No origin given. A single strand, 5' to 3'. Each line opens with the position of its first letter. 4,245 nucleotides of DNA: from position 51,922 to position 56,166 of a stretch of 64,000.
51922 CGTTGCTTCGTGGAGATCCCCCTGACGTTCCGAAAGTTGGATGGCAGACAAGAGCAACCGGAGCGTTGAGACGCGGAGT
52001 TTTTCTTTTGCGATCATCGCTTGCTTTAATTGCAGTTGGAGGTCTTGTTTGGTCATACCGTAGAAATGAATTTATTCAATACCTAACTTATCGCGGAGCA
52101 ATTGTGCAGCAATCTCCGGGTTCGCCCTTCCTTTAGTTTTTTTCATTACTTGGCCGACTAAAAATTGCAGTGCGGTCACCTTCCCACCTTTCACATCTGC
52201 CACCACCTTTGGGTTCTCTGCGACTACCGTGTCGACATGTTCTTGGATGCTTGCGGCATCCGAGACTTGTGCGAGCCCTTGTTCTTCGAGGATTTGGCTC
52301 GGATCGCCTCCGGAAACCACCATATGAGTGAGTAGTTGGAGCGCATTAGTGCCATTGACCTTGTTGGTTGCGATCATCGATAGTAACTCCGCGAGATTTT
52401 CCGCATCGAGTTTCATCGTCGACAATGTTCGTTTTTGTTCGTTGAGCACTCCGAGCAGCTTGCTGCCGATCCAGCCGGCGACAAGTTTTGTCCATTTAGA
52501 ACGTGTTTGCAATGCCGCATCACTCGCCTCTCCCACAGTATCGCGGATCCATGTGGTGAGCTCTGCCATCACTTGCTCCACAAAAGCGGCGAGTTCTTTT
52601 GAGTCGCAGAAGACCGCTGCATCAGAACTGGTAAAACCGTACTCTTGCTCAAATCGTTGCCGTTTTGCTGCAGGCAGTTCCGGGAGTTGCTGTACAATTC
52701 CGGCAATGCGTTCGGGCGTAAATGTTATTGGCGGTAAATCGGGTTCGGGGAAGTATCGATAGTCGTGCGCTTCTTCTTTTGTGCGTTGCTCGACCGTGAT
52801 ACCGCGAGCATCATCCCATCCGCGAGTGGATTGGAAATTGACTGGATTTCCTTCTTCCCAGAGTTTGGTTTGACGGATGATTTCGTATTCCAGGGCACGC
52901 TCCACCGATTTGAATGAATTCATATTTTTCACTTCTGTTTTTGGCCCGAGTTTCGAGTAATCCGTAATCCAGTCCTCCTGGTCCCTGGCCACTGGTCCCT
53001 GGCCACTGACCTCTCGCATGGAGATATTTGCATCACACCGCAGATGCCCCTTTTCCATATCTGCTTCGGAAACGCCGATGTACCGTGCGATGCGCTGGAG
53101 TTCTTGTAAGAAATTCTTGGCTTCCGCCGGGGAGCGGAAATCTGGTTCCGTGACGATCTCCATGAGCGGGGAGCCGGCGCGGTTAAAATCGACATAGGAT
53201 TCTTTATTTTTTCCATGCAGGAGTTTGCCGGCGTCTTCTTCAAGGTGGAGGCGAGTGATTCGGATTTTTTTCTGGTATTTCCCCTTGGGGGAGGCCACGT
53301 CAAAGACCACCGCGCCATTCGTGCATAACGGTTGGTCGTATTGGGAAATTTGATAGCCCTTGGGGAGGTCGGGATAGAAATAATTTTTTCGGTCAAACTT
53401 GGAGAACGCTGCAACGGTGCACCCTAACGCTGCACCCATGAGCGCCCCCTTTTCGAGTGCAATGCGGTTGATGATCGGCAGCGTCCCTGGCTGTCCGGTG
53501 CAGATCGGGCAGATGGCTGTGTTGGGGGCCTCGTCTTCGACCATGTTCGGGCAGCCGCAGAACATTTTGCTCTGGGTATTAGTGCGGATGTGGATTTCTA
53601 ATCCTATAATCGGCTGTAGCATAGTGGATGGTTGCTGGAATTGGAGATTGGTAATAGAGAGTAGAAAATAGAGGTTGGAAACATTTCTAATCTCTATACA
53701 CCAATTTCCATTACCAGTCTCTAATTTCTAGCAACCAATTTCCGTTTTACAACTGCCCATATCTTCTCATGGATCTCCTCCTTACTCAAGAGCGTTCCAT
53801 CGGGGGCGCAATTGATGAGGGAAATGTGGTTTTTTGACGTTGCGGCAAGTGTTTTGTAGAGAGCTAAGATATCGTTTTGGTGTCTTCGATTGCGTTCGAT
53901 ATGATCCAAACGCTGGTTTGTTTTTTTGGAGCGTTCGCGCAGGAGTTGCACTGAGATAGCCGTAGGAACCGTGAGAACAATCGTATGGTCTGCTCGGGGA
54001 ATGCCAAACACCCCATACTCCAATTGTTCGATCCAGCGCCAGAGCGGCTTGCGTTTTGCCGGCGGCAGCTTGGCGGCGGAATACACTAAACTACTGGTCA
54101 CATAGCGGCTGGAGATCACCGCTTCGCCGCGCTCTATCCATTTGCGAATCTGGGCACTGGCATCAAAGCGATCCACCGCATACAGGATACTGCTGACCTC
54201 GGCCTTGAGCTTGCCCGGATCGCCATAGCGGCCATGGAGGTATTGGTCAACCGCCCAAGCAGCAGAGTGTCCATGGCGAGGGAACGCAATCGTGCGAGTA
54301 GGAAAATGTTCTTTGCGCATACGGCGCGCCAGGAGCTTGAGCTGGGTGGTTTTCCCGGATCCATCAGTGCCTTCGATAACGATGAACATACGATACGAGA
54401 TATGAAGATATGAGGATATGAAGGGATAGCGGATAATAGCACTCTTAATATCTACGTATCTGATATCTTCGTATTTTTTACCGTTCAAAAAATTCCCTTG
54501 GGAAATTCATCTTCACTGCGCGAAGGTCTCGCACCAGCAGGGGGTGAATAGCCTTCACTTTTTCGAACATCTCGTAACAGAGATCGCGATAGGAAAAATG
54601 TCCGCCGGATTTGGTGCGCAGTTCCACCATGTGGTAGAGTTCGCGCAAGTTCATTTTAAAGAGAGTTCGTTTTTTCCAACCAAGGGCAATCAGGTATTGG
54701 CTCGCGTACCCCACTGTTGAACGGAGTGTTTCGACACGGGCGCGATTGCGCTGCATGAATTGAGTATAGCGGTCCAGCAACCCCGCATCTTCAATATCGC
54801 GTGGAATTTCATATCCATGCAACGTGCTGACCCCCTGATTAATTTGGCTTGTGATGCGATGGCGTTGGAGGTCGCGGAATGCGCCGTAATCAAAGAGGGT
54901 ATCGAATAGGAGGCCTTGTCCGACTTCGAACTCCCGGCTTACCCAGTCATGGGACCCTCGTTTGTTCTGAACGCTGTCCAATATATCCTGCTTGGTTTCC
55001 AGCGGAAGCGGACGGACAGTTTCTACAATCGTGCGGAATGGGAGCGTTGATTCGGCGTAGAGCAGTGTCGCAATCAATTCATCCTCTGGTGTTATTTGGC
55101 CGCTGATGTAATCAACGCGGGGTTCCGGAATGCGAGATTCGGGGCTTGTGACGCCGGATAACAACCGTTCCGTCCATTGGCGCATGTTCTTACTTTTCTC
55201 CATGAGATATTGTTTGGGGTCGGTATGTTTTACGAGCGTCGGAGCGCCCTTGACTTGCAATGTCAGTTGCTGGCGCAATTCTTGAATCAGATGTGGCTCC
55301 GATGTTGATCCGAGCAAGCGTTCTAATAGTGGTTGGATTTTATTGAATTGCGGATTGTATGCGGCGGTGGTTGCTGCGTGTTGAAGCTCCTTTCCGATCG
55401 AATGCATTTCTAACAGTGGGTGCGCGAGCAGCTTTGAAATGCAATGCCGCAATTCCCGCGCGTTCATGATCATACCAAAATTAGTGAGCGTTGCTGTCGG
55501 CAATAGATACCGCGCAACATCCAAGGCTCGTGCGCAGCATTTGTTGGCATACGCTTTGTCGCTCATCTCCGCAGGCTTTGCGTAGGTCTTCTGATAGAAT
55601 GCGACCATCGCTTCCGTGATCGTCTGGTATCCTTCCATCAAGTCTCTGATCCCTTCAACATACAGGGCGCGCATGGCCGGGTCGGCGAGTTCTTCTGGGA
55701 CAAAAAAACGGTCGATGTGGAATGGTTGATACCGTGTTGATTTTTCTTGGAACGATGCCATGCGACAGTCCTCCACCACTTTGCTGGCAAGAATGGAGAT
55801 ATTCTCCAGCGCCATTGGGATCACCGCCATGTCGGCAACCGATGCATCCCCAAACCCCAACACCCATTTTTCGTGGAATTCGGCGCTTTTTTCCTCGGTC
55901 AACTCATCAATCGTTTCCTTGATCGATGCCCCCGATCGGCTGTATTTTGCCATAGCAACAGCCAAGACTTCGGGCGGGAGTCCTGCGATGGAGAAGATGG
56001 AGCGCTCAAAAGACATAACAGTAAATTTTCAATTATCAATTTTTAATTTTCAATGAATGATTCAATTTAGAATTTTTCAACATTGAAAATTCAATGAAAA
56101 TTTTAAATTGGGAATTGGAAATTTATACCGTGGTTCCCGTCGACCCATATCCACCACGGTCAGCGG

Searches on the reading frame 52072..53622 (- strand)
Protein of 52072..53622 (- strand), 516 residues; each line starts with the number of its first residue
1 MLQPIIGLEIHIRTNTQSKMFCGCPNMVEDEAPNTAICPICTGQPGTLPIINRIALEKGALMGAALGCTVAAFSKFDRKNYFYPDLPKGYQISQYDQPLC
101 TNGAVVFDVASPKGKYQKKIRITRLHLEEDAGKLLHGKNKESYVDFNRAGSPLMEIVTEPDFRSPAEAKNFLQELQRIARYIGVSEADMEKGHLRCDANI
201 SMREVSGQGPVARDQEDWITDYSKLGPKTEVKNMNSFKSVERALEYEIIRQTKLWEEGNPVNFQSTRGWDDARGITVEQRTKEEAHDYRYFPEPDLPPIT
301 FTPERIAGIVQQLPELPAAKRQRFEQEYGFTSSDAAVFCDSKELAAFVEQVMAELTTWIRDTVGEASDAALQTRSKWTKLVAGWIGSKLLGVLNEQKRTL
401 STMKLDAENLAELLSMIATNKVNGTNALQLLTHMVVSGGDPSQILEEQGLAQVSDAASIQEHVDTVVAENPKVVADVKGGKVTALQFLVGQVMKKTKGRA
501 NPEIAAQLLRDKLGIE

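Call 25: search_protein_families(library=pfam, proteins=[window:52072-53622:-], max_evalue=0.001)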
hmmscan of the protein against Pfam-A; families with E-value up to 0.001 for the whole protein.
window:52072-53622:- (516 aa): 2 families
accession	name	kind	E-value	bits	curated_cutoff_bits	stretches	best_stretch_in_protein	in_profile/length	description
PF02934.20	GatB_N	-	9.6e-110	366.5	23.4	1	5-306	2-276/277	GatB/GatE catalytic domain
PF02637.23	GatB_Yqey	-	7e-42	143.2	27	1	376-513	12-148/148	GatB domain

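Call 27: search_solved_structures(query=window:52072-53622:-, show_alignments=1, max_evalue=1e-20)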
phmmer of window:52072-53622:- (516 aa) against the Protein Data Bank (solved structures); distinct sequences matched with E-value up to 1e-20: 6.
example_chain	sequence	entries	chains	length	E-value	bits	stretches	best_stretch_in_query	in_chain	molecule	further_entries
3al0_B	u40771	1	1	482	1.6e-130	439.5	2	3-352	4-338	Aspartyl/glutamyl-tRNA(Asn/Gln) amidotransferase subunit B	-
3h0l_B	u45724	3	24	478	3.7e-123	415.2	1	3-511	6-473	Aspartyl/glutamyl-tRNA(Asn/Gln) amidotransferase subunit B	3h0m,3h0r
2df4_B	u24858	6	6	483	2.2e-101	343.4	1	3-513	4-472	Aspartyl/glutamyl-tRNA(Asn/Gln) amidotransferase subunit B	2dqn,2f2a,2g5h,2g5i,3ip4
3kfu_F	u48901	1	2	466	3.8e-95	322.9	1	2-442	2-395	Aspartyl/glutamyl-tRNA(Asn/Gln) amidotransferase subunit B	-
4wj3_B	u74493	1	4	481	1.1e-85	291.7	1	3-353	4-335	Aspartyl/glutamyl-tRNA(Asn/Gln) amidotransferase subunit B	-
4n0h_B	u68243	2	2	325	5.5e-49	170.6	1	6-205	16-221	Glutamyl-tRNA(Gln) amidotransferase subunit B, mitochondrial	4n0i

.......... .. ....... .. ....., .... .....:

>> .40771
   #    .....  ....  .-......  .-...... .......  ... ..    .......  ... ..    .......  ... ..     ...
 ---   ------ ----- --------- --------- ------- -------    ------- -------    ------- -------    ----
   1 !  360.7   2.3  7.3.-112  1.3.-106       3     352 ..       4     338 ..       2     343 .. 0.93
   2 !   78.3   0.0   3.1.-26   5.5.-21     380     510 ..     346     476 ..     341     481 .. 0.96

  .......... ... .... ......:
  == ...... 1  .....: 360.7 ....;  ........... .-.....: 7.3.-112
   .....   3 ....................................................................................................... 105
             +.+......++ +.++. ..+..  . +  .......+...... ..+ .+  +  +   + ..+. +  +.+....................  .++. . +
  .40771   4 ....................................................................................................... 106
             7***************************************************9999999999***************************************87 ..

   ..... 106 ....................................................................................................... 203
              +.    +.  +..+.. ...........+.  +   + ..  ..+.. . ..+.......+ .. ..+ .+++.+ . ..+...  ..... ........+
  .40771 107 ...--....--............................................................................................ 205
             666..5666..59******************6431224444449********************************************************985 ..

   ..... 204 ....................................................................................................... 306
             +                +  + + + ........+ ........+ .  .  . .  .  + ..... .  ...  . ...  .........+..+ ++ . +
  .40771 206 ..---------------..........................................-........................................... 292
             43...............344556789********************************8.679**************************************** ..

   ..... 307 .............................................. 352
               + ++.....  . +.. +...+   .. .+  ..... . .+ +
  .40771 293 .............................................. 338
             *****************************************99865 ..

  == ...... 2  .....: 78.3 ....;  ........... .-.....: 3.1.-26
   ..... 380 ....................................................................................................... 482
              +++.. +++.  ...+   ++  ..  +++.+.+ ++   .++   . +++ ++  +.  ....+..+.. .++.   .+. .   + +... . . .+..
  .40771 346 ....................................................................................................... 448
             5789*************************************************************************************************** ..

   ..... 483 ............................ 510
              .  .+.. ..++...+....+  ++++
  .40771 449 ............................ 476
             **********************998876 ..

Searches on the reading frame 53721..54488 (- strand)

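Call 76: search_protein_families(library=pfam, proteins=[window:53721-54488:-])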
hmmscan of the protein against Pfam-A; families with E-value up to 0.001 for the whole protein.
window:53721-54488:- (255 aa): 3 families
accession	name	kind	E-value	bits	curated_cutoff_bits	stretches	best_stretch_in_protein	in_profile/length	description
PF02223.23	Thymidylate_kin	-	1e-20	74.6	27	1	38-228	1-175/185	Thymidylate kinase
PF01712.25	dNK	-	6.2e-06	26.5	27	1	36-195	1-152/203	Deoxynucleoside kinase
PF13238.12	AAA_18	-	0.00063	20.6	29.4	0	36-76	1-40/128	AAA domain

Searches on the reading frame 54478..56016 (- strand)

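Call 76: search_protein_families(library=pfam, proteins=[window:54478-56016:-])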
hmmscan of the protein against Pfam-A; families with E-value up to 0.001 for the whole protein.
window:54478-56016:- (512 aa): 1 family
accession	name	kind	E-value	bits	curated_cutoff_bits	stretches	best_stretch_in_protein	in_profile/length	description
PF02511.20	Thy1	-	2.5e-41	142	24.8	2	15-196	9-165/191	Thymidylate synthase complementing protein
